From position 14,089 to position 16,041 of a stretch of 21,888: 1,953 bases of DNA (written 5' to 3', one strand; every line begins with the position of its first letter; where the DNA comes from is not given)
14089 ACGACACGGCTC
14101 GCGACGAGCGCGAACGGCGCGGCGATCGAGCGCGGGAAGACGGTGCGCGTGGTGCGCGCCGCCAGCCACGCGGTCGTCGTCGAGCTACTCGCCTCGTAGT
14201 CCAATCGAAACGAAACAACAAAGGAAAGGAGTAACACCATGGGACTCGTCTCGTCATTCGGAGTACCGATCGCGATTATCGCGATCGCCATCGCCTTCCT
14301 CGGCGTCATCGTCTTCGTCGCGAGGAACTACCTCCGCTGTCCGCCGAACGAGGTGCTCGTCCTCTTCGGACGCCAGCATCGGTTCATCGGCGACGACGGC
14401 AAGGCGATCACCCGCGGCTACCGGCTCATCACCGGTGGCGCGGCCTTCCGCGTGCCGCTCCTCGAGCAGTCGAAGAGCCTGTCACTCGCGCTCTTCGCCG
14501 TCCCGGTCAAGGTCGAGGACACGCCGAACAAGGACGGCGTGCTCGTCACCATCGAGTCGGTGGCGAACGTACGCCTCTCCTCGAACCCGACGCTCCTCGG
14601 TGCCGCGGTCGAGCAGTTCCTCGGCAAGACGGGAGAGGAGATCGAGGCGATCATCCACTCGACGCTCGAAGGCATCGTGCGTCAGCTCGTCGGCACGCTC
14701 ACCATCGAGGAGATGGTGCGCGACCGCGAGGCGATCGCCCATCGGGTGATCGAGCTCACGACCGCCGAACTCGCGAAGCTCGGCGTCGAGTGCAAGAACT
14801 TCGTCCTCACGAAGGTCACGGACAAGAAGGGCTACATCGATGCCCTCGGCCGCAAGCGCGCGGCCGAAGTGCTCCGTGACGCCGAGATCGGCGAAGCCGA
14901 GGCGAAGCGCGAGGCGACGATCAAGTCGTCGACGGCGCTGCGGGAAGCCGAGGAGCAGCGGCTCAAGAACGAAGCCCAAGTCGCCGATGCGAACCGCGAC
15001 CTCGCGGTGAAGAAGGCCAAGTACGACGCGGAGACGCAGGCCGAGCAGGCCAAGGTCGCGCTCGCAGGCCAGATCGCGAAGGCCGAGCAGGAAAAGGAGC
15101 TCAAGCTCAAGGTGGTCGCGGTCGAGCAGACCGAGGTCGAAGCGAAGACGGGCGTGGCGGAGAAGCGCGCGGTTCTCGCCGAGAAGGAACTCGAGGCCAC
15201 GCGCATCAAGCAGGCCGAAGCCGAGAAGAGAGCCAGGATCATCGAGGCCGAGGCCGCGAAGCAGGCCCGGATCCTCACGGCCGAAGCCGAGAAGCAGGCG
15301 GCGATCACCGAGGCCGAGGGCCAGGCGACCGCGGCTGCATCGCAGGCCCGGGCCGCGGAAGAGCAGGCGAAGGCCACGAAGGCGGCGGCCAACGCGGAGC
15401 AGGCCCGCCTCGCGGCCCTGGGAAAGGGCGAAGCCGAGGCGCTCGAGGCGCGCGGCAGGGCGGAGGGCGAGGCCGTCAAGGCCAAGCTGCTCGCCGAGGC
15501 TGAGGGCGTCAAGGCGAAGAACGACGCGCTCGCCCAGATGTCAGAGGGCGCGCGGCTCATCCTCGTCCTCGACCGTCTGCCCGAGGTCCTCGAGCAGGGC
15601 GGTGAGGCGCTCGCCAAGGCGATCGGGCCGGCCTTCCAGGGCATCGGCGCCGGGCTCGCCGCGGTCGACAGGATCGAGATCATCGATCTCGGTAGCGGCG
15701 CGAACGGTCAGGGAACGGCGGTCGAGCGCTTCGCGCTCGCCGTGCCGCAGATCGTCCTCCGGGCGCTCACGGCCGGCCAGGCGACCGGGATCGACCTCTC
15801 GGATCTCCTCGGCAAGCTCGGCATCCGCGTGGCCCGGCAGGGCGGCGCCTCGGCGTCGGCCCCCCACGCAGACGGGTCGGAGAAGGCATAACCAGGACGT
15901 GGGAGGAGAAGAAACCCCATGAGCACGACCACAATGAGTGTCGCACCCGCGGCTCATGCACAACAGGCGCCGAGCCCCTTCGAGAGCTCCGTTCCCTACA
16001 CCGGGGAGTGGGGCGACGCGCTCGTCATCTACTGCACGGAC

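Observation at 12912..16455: NfeD-flotillin operon bracketed by two paralogous beta-carbonic-anhydrase-like proteins, one intact-motif and one degenerate and membrane-anchored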

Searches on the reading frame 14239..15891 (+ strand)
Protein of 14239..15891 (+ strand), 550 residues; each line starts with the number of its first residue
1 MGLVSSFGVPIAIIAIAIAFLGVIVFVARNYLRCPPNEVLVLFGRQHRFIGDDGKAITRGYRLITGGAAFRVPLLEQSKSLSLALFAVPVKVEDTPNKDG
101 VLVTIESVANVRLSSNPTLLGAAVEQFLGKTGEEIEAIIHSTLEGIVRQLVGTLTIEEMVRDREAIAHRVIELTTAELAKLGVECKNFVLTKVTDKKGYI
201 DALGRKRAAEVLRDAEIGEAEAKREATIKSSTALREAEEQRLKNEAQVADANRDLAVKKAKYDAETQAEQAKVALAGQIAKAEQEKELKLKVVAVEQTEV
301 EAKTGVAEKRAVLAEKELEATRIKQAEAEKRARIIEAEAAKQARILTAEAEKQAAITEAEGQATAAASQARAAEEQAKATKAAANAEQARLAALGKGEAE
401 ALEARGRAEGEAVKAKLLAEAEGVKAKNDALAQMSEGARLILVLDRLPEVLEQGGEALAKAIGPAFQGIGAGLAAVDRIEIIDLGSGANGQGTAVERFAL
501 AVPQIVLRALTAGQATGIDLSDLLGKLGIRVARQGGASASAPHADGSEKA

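Call 4: search_protein_families(library=pfam, proteins=[window:14239-15891:+], max_evalue=1)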
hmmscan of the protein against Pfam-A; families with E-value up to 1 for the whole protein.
window:14239-15891:+ (550 aa): 2 families
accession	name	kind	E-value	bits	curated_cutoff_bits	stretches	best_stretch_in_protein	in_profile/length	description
PF01145.31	Band_7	-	4.9e-22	79.3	23.6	1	35-223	4-175/176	SPFH domain / Band 7 family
PF15975.10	Flot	-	0.00084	19.9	27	1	398-460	3-67/124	Flotillin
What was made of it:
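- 14239..15891 (+): Flotillin (SPFH/Band_7) scaffold protein, 550 aa. It has an N-terminal hydrophobic anchor, an SPFH domain, a long Ala/Glu-rich coiled-coil region and a flotillin C-terminal region. PF01145 E 4.9e-22; PF15975 Flot at 19.9 bits, below cut-off (call 4).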

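Call 5: search_protein_families(library=ncbifam, proteins=[window:14239-15891:+], max_evalue=1)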
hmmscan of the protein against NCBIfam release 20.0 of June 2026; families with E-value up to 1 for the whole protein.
window:14239-15891:+ (550 aa): 2 families
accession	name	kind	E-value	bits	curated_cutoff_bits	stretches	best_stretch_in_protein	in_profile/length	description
NF058507.1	FlotScfldFlot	equivalog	8.6e-64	216.3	700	2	12-380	3-372/477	flotillin lipid rafts scaffold protein FloT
TIGR01932.1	hflC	equivalog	0.026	13.4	134.4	1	62-165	46-145/318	protease modulator HflC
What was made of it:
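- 14239..15891 (+): NCBIfam FloT model 216 bits, below the equivalog cut-off of 700 (call 5).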

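Call 52: search_protein_families(library=padloc, proteins=[window:14239-15891:+], max_evalue=0.1)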
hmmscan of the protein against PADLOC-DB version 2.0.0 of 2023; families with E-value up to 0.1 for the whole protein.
window:14239-15891:+ (550 aa): 0 families
